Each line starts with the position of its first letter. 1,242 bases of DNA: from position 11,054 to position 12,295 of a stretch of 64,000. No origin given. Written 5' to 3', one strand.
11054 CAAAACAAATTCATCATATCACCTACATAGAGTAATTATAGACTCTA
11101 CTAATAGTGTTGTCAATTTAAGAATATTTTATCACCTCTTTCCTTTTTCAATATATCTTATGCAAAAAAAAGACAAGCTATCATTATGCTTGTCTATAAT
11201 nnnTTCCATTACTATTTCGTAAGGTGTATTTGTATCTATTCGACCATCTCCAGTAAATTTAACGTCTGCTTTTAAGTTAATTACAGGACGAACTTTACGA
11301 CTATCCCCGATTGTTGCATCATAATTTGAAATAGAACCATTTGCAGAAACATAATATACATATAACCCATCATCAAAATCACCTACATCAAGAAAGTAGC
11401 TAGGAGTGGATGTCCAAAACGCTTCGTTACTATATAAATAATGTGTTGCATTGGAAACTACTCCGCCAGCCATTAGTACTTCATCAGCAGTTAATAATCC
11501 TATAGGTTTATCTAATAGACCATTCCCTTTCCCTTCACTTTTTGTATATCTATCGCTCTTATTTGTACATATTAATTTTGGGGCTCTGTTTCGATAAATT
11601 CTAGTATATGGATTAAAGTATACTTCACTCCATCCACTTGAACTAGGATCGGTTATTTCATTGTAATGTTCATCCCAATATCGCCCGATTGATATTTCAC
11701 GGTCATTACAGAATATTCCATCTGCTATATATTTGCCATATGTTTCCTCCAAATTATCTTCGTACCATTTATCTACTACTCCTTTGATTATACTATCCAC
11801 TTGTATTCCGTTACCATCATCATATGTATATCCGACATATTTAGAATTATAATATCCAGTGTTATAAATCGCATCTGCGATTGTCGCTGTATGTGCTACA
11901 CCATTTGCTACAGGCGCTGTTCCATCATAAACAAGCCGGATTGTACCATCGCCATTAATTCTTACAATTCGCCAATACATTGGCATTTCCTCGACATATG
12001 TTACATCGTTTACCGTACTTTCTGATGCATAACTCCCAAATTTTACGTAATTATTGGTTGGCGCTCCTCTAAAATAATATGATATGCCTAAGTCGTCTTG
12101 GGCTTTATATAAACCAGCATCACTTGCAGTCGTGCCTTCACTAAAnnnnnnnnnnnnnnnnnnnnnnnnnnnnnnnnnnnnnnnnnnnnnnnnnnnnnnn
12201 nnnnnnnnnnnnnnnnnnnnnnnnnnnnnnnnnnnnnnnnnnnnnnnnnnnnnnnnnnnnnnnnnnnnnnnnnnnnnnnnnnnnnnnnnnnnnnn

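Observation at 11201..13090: Paralogous large secreted proteins with a TasA/camelysin-like signal region and a shared, uncharacterised ~300-aa C-terminal domain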

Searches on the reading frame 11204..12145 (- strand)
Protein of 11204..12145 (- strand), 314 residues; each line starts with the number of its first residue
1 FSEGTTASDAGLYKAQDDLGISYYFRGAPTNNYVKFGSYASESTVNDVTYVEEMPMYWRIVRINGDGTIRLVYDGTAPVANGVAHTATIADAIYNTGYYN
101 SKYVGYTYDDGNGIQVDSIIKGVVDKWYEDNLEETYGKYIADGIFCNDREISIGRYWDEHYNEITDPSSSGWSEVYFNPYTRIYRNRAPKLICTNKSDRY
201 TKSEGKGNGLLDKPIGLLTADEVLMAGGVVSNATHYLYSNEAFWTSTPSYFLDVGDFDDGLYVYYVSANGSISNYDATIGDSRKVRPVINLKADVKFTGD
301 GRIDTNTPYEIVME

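Call 13: find_homologous_proteins(query=window:11204-12115:-, max_evalue=0.001)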
Query seq(304 aa) (304 aa): 1148 proteins with E <= 0.001 among 2163 candidates; the best 120 are listed.
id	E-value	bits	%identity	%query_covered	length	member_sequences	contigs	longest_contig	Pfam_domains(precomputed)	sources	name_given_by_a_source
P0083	1.3e-102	362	53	100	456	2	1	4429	-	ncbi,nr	ncbi:MAG: hypothetical protein IJD46_04080, partial [Bacilli bacterium]|nr:hypothetical protein [Bac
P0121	9.8e-91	323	56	100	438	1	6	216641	-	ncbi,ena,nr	ncbi:MAG: hypothetical protein IJN03_01785 [Bacilli bacterium]|nr:hypothetical protein [Bacilli bact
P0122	2.5e-90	321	56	100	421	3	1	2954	-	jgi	-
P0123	7.0e-82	293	60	75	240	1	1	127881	-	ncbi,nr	ncbi:MAG: hypothetical protein IJN03_01905, partial [Bacilli bacterium]|nr:hypothetical protein [Bac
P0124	3.2e-81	291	53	100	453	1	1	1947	-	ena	-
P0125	5.2e-78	281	52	100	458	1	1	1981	-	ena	-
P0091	2.4e-77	279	53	100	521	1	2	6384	-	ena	-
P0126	2.1e-75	272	53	85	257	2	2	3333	-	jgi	-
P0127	7.2e-75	270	51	100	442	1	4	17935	-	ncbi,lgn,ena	-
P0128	3.8e-74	268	51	99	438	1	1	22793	-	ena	-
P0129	1.3e-73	266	50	99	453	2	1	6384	-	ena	-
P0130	1.3e-71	260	48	99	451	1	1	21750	-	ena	-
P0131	1.8e-71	259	46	99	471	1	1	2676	-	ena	-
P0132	1.9e-71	259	48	100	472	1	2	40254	-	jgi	-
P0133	2.0e-71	259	48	99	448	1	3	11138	-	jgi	-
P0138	4.9e-67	245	44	100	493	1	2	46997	PF07963.18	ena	-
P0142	2.7e-63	232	46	98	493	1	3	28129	PF07963.18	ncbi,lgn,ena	-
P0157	2.7e-52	196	41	100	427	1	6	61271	PF07963.18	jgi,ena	-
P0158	3.3e-52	196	43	99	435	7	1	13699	-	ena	-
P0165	2.5e-49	187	41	99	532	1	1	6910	-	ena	-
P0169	2.2e-48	183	41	99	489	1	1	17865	-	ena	-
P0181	4.4e-46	176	41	97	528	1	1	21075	-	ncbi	-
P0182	4.6e-46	176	39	99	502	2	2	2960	-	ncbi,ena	-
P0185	7.1e-46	175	40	96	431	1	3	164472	-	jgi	-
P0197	1.6e-44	171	39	99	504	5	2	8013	-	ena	-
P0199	5.4e-44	169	39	99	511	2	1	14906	-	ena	-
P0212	1.5e-43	168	39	98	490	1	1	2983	-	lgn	-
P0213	1.6e-43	167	38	99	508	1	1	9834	-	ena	-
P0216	4.2e-43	166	39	99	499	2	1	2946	-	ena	-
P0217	5.9e-43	166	37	99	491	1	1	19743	PF19789.7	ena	-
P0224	1.9e-42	164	38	99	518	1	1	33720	-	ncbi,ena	-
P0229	4.2e-42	163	40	99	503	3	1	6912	-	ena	-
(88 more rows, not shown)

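Call 18: search_protein_families(library=pfam, alignment_id=A1, max_evalue=0.01)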
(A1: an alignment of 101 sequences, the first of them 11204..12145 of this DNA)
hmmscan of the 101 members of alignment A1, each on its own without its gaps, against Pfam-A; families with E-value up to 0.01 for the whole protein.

A. member 1, window:11204-12145:- (314 aa): 0 families

B. families by the number of members that match (of 101 scanned): 12 families
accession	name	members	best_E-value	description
PF19789.6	DUF6273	15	1.7e-05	Domain of unknown function (DUF6273)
PF07963.17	N_methyl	9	3.3e-08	Prokaryotic N-terminal methylation motif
PF12389.13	Peptidase_M73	3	0.00096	Camelysin metallo-endopeptidase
PF00041.27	fn3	2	6e-06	Fibronectin type III domain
PF13786.12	DUF4179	2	0.0025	Domain of unknown function (DUF4179)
PF19077.6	Big_13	1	0.00096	Bacterial Ig-like domain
PF14135.11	DUF4302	1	0.0013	Domain of unknown function (DUF4302)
PF10618.14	Tail_tube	1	0.0018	Phage tail tube protein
PF17483.7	TbpB_C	1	0.0024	C-lobe handle domain of Tf-binding protein B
PF09716.15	ETRAMP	1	0.0038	Malarial early transcribed membrane protein (ETRAMP)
PF17957.7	Big_7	1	0.004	Bacterial Ig domain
PF23608.1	Ig_ILCR1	1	0.0049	ILCR1 Ig-like domain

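Call 23: predict_structure(alignment_id=A1)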
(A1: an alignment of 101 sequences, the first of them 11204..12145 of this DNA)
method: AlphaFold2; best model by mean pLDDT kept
length: 314 residues; sequences in the alignment: 101
mean_pLDDT: 95.0   pTM: 0.93
mean pLDDT of the five models: 95.0, 94.4, 94.1, 94.1, 94.1
residues with pLDDT >= 90: 281; 70-90: 28; 50-70: 5; < 50: 0
segments of 3 or more residues with pLDDT < 50: none
pLDDT, mean of each block of 10 residues (from residue 1): 72 96 93 97 95 98 98 97 97 94 96 97 98 98 98 96 95 96 96 97 98 98 95 95 98 85 97 92 98 96 92 87
secondary structure, 60 per line:
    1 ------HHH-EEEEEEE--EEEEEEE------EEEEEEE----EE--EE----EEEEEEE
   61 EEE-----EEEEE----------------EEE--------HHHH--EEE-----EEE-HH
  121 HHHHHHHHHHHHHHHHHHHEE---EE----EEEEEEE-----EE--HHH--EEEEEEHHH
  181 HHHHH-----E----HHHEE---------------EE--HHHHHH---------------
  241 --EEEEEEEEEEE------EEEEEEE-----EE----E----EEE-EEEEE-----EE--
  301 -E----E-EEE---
elements in order: E11-17 E20-26 E33-39 E54-63 E69-73 E90-92 H101-104 E107-109 E115-117 H119-139 E151-157 E172-177 H178-185 H220-225 E243-253 E260-266 E283-285 E287-291 E309-311

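Call 27: fold_search(model_id=the predicted structure, library=pdb)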
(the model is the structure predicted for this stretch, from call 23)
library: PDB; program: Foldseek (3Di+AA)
matches with E <= 10: 277; with E <= 0.001: 0
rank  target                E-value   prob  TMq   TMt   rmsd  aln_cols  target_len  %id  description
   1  1fak_T                2.4e-01  0.02  0.08  0.12  16.3       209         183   10  HUMAN TISSUE FACTOR COMPLEXED WITH COAGULATION FACTOR VIIA INHIBITED WITH A BPTI-MUTANT (released 1999-12-03)
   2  8fx4_A                3.8e-01  0.01  0.09  0.06  19.2       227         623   14  GC-C-Hsp90-Cdc37 regulatory complex (released 2023-07-12)
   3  8eob_A                4.0e-01  0.02  0.10  0.07  18.2       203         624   12  Cryo-EM structure of human HSP90B in the closed state (released 2023-01-25)
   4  6obv_D                4.3e-01  0.01  0.12  0.12  18.8       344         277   11  Structural insights into dehydratase substrate selection for the borrelidin and fluvirucin polyketide synthases (released 2019-06-05)
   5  8usz_A                5.4e-01  0.01  0.08  0.04  31.7       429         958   10  Cryo-EM Structure of Full-Length Spike Protein of Omicron XBB.1.5 (released 2024-12-04)
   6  1tfh_A                6.1e-01  0.02  0.10  0.14  16.4       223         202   11  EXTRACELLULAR DOMAIN OF HUMAN TISSUE FACTOR (released 1998-02-25)
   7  8h08_A                6.5e-01  0.01  0.09  0.04  37.0       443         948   10  SARS-CoV-2 BA.1 variants S ectodomain trimer in complex with neutralizing antibody 10-5B and 6-2C (released 2023-05-31)
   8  1bv4_A                6.9e-01  0.15  0.15  0.36   5.4        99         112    9  APO-MANNOSE-BINDING PROTEIN-C (released 1999-01-13)
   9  7y04_B                6.9e-01  0.01  0.10  0.06  18.2       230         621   13  Hsp90-AhR-p23 complex (released 2023-01-04)
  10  6eua_C                7.3e-01  0.03  0.10  0.14  14.7       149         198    9  The fibrinogen-like domain of human Angptl3 (released 2018-05-09)
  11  5w06_T                7.3e-01  0.02  0.11  0.15  16.1       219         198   11  HUMAN TISSUE FACTOR IN COMPLEX WITH ANTIBODY M1587 (released 2017-06-14)
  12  7y04_A                7.3e-01  0.02  0.11  0.07  18.5       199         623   14  Hsp90-AhR-p23 complex (released 2023-01-04)
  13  6xlf_B                7.8e-01  0.01  0.09  0.06  16.8       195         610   12  Full-length Hsc82 in complex with Aha1 in the presence of AMP-PNP (released 2021-06-30)
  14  7aqf_B                8.2e-01  0.02  0.07  0.07  13.9        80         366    9  Crystal Structure of Small Molecule Inhibitor TM5484 Bound to Stabilized Active Plasminogen Activator Inhibitor-1 (PAI (released 2021-02-17)
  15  6obv_C                9.3e-01  0.01  0.10  0.10  18.9       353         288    9  Structural insights into dehydratase substrate selection for the borrelidin and fluvirucin polyketide synthases (released 2019-06-05)
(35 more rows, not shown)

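Call 44: search_protein_families(library=pfam, proteins=[P0169, P0182, P0197, P0199, P0213, P0216, P0224, P0229, P0181, P0217], max_evalue=0.1)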
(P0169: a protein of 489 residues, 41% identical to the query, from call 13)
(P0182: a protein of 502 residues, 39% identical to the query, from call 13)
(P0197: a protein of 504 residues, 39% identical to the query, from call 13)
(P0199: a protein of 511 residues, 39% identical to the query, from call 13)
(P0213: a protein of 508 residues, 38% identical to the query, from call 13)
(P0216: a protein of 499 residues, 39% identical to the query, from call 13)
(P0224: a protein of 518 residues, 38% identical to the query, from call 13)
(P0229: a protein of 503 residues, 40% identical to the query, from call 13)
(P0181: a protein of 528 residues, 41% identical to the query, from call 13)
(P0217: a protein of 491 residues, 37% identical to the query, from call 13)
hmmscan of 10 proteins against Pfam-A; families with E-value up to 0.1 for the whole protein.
P0169 (489 aa): 1 family
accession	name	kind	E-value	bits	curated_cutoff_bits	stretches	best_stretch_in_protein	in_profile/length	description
PF19789.6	DUF6273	-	0.018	15.4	23.5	1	420-471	126-172/172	Domain of unknown function (DUF6273)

P0182 (502 aa): 1 family
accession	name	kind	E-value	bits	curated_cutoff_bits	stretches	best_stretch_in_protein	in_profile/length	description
PF12389.13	Peptidase_M73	-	0.0019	18.5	22.5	1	3-62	4-60/196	Camelysin metallo-endopeptidase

P0197 (504 aa): 0 families

P0199 (511 aa): 1 family
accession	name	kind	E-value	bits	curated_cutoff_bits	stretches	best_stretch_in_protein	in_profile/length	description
PF12389.13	Peptidase_M73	-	0.07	13.4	22.5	0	12-77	4-63/196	Camelysin metallo-endopeptidase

P0213 (508 aa): 2 families
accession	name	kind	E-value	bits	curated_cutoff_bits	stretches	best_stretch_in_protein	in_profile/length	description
PF19789.6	DUF6273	-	0.00046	20.5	23.5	1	434-490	126-172/172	Domain of unknown function (DUF6273)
PF12389.13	Peptidase_M73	-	0.015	15.6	22.5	1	9-54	17-60/196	Camelysin metallo-endopeptidase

P0216 (499 aa): 2 families
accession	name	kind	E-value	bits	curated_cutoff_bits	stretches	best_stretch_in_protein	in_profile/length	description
PF12389.13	Peptidase_M73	-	0.0085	16.4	22.5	1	3-62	3-60/196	Camelysin metallo-endopeptidase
PF19789.6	DUF6273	-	0.057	13.7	23.5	0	435-482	127-172/172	Domain of unknown function (DUF6273)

P0224 (518 aa): 2 families
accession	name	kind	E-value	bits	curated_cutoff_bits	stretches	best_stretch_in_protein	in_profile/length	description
PF00045.24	Hemopexin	-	0.027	14.9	21.3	0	448-464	11-27/45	Hemopexin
PF19789.6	DUF6273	-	0.037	14.3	23.5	0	449-500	126-172/172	Domain of unknown function (DUF6273)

P0229 (503 aa): 0 families

P0181 (528 aa): 1 family
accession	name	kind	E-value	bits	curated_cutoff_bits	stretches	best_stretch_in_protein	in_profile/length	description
PF19789.6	DUF6273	-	0.0008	19.7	23.5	1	455-506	126-172/172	Domain of unknown function (DUF6273)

P0217 (491 aa): 1 family
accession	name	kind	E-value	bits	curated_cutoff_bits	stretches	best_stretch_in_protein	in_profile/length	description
PF19789.6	DUF6273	-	1.7e-05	25.2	23.5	1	423-470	127-171/172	Domain of unknown function (DUF6273)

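Call 45: search_dna_similar(query=window:11204-12145:-, collection=phages, mode=protein, max_evalue=0.001, max_rows=25)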
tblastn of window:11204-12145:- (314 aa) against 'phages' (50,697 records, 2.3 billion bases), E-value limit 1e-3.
No match.

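Call 58: find_encoding_contigs(protein=P0157, flank=8000, max_places=1)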
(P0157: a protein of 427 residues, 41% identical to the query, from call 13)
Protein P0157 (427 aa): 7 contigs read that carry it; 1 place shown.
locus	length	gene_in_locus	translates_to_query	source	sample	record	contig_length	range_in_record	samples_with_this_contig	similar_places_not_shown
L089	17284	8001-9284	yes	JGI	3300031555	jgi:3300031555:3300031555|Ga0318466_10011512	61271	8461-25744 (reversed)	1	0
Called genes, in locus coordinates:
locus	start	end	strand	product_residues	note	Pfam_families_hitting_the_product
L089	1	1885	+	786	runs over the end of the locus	PF03717:PBP_dimer, PF00905:Transpeptidase, PF03793:PASTA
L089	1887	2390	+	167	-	PF10502:Peptidase_S26, PF00717:Peptidase_S24 (weak)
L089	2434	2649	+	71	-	-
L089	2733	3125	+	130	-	PF08000:bPH_1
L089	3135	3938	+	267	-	PF00106:adh_short, PF08659:KR, PF13561:adh_short_C2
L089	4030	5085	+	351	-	PF03462:PCRF, PF00472:RF-1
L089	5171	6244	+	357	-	PF00535:Glycos_transf_2, PF10111:Glyco_tranf_2_2, PF13641:Glyco_tranf_2_3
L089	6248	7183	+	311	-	PF00535:Glycos_transf_2, PF10111:Glyco_tranf_2_2, PF13641:Glyco_tranf_2_3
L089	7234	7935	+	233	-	PF02475:TRM5-TYW2_MTfase (faint), PF05175:MTS, PF06325:PrmA, PF07669:Eco57I (faint), PF13649:Methyltransf_25, PF13847:Methyltransf_31, PF08242:Methyltransf_12 (weak)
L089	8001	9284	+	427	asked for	PF07963:N_methyl (weak)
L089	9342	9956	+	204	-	PF01351:RNase_HII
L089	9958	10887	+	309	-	PF01368:DHH (weak)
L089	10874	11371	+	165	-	PF00753:Lactamase_B, PF19583:ODP (faint), PF23023:Anti-Pycsar_Apyc1 (faint), PF00753:Lactamase_B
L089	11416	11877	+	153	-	-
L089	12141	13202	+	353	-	PF02912:Phe_tRNA-synt_N, PF01409:tRNA-synt_2d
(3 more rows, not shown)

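Call 69: fold_search(model_id=the predicted structure, library=viral)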
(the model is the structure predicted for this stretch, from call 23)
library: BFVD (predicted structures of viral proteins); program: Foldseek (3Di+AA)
matches with E <= 10: 283; with E <= 0.001: 15
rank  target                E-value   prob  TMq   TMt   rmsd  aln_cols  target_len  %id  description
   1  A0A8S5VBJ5            2.5e-07  1.00  0.38  0.45  17.5       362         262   11  ATP-binding sugar transporter [Myoviridae sp. ctbEa13]
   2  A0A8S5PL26            2.3e-05  1.00  0.40  0.27  11.5       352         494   12  DUF6273 domain-containing protein [Siphoviridae sp. ctOSJ35]
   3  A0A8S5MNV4            2.9e-05  1.00  0.40  0.59   7.9       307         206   10  DUF6273 domain-containing protein [Myoviridae sp. ctI7W9]
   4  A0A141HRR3            5.6e-05  1.00  0.38  0.10   9.6       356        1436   11  (no name in the UniProt tables at hand)
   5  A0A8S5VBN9            5.9e-05  1.00  0.36  0.35   9.0       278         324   13  DUF6273 domain-containing protein [Myoviridae sp. ctbEa13]
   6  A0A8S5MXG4            8.0e-05  0.84  0.24  0.13  20.4       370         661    8  DUF6273 domain-containing protein [Siphoviridae sp. ct91l7]
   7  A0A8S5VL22            1.4e-04  1.00  0.36  0.16  12.7       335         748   11  (no name in the UniProt tables at hand)
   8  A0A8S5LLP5            3.1e-04  1.00  0.35  0.17  12.2       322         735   11  Interferon alpha/beta receptor 1, Interferon I interferon signaling complex [Siphoviridae sp. ctvok7]
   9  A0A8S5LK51            3.1e-04  1.00  0.35  0.30  12.3       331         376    7  DUF6273 domain-containing protein [Siphoviridae sp. ctnhN1]
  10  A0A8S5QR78            3.1e-04  0.98  0.30  0.35  14.9       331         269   14  Uncharacterized protein [Siphoviridae sp. ctE6L85]
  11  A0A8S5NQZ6            3.7e-04  1.00  0.38  0.22   9.2       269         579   12  Tail sheath protein [Myoviridae sp. ctj3P51]
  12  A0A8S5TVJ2            3.7e-04  0.98  0.31  0.15  14.8       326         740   11  Endopeptidase tail [Siphoviridae sp. ctx254]
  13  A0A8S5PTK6            4.8e-04  0.99  0.30  0.22  11.9       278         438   14  Uncharacterized protein [Myoviridae sp. ctzS633]
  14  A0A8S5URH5            5.0e-04  0.99  0.31  0.31  12.6       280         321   12  Uncharacterized protein [Myoviridae sp. ctsIb3]
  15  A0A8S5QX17            9.1e-04  0.99  0.33  0.19  16.8       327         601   11  Concanavalin A-like lectin/glucanase superfamily protein [Siphoviridae sp. ctcuE16]
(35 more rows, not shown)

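Call 79: search_protein_families(library=pfam, proteins=[P0212], max_evalue=0.05)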
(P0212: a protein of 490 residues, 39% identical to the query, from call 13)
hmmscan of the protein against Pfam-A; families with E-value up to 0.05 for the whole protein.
P0212 (490 aa): 1 family
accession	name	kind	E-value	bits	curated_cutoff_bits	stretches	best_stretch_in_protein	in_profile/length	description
PF12389.13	Peptidase_M73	-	0.00096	19.5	22.5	1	7-88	4-77/196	Camelysin metallo-endopeptidase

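Call 84: search_protein_families(library=ncbifam, proteins=[P0121, P0124, P0127, P0130, P0158, P0165, P0185, P0169, P0182, P0199], max_evalue=0.1)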
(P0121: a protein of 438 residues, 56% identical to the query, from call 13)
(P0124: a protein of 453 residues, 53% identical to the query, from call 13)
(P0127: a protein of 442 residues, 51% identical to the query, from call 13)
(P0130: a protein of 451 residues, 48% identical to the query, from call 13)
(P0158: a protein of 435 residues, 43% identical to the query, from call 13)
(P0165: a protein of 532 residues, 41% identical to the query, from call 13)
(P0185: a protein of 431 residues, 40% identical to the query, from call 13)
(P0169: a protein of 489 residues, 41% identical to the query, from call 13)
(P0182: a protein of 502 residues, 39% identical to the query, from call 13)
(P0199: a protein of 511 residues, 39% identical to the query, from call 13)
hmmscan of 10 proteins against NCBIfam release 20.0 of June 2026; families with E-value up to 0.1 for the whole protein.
P0121 (438 aa): 0 families

P0124 (453 aa): 0 families

P0127 (442 aa): 0 families

P0130 (451 aa): 1 family
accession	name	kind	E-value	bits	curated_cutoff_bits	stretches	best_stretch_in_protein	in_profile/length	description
TIGR02711.1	symport_actP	equivalog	0.033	12.9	1099.25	1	12-57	24-72/549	cation/acetate symporter ActP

P0158 (435 aa): 1 family
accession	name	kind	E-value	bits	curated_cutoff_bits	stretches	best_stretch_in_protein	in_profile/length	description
NF049880.1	FvfA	exception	0.089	13.2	130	0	9-69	2-62/130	Francisella virulence factor A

P0165 (532 aa): 2 families
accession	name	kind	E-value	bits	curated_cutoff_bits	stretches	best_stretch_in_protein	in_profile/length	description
NF047446.1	barrel_OmpL47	domain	0.01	16.3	40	1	149-213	6-67/68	OmpL47-type beta-barrel domain-containing protein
NF049880.1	FvfA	exception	0.017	15.6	130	1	10-73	3-66/130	Francisella virulence factor A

P0185 (431 aa): 0 families

P0169 (489 aa): 0 families

P0182 (502 aa): 1 family
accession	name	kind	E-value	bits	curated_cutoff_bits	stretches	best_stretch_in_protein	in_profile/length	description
TIGR04087.1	YqxM_for_SipW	equivalog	0.097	12.3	80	0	78-144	75-139/186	amyloid fiber anchoring/assembly protein TapA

P0199 (511 aa): 0 families
